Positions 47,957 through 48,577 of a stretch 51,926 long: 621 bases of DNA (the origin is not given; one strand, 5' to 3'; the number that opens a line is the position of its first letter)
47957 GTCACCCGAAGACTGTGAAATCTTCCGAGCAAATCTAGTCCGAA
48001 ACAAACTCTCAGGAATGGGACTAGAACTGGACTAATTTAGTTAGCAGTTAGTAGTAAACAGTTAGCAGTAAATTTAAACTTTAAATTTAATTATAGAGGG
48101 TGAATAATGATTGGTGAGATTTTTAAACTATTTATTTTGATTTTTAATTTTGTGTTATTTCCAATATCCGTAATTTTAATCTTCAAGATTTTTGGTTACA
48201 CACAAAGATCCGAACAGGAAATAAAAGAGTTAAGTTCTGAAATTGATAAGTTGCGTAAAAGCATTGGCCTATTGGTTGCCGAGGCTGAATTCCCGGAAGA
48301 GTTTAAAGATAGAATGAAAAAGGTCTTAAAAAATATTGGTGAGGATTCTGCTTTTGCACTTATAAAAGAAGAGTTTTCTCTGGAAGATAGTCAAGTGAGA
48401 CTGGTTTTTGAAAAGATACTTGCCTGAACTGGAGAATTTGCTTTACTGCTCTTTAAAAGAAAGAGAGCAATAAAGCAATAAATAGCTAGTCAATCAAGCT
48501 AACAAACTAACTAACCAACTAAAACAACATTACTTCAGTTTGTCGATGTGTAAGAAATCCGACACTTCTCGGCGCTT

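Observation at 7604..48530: Window-wide family of degenerate low-complexity tracts, mostly heptad-periodic, filling intergenic spacers and often forming inverted pairs around single genes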

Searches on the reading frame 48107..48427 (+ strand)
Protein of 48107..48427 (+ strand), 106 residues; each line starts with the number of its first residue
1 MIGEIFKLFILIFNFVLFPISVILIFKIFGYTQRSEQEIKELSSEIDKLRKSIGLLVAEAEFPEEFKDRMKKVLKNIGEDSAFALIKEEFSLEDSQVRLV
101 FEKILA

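Call 8: search_protein_families(library=ncbifam, proteins=[window:48107-48427:+], max_evalue=0.001)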
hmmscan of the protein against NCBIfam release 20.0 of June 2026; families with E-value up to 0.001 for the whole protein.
window:48107-48427:+ (106 aa): 1 family
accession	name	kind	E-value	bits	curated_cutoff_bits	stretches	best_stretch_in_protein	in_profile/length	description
NF049847.1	FtsL_COG5462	equivalog_domain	9.1e-05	22.1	50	1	11-60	4-53/85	cell division protein FtsL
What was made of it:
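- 48107..48427 (+): 106-aa ORF (N-terminal hydrophobic segment, weak FtsL-like hit); a third kind of cargo. Sub-threshold NCBIfam hit only (call 8).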
